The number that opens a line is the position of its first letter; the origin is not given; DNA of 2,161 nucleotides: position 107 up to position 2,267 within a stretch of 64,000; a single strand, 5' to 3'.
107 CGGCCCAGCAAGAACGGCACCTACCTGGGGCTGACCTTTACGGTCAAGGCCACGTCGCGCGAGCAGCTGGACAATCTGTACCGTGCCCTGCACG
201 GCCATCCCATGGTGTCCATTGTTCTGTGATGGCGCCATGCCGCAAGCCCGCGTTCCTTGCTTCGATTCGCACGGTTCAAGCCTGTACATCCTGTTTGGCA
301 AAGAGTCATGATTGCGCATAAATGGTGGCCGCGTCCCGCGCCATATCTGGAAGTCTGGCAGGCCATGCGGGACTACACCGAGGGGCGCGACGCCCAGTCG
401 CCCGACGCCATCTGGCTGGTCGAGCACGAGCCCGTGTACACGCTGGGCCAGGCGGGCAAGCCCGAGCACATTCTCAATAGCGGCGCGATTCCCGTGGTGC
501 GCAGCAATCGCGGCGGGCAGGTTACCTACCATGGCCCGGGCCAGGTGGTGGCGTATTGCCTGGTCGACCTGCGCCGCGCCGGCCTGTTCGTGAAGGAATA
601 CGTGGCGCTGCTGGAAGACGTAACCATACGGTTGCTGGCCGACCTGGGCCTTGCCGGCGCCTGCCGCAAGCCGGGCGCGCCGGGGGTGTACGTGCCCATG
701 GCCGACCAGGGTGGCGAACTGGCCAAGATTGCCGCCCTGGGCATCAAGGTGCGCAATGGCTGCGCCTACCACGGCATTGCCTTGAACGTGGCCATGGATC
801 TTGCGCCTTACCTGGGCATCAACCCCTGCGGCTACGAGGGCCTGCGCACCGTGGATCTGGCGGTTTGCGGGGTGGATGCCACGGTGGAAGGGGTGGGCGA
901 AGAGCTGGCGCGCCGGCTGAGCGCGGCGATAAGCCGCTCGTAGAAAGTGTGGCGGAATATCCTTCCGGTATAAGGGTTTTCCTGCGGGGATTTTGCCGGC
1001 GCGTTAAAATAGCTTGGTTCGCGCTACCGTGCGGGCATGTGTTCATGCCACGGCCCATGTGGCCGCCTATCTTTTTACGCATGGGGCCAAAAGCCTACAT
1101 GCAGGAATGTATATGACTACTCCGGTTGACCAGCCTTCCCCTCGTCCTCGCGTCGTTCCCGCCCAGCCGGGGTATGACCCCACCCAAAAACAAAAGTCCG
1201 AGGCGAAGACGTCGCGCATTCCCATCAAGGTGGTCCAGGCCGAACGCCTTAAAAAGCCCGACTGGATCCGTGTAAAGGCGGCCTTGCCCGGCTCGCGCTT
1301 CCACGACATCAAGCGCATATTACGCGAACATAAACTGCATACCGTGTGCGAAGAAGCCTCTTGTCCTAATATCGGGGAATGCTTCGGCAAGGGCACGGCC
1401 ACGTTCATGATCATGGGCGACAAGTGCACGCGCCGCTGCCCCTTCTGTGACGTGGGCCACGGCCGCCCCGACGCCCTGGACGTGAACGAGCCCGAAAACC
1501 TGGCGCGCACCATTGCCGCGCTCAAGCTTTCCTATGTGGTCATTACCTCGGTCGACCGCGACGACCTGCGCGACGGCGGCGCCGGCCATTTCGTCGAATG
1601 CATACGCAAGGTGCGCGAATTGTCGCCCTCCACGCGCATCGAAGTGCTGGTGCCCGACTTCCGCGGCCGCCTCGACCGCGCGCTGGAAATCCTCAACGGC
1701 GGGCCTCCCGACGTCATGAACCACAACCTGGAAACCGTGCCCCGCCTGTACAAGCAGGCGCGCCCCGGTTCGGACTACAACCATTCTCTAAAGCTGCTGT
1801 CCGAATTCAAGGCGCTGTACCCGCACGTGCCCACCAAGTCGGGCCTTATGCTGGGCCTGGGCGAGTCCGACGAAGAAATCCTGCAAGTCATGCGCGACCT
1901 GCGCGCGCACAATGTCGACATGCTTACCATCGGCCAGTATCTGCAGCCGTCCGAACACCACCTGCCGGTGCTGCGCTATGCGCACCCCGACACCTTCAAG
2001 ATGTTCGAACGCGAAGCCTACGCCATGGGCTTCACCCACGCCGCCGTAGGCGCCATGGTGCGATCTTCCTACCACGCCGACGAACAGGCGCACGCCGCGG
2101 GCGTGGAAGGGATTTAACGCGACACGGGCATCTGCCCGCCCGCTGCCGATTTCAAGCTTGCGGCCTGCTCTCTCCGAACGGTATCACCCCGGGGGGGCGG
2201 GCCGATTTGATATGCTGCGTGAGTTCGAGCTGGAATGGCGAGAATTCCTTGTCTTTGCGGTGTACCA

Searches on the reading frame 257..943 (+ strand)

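Call 56: search_protein_families(library=pfam, proteins=[window:257-943:+], max_evalue=0.00001)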
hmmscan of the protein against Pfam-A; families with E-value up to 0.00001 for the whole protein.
window:257-943:+ (228 aa): 1 family
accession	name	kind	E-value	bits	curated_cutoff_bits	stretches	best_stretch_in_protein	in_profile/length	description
PF21948.1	LplA-B_cat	-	2.4e-32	112.9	27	1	30-222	2-187/200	Lipoyl protein ligase A/B catalytic domain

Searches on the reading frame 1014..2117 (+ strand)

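Call 56: search_protein_families(library=pfam, proteins=[window:1014-2117:+], max_evalue=0.00001)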
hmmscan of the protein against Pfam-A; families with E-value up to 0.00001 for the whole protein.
window:1014-2117:+ (367 aa): 2 families
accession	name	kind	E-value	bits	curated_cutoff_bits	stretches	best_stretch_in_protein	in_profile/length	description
PF04055.27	Radical_SAM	-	2.2e-22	80.5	29.5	1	132-296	1-166/166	Radical SAM superfamily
PF16881.10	LIAS_N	-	6.2e-09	36.7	27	1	60-117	40-96/96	N-terminal domain of lipoyl synthase of Radical_SAM family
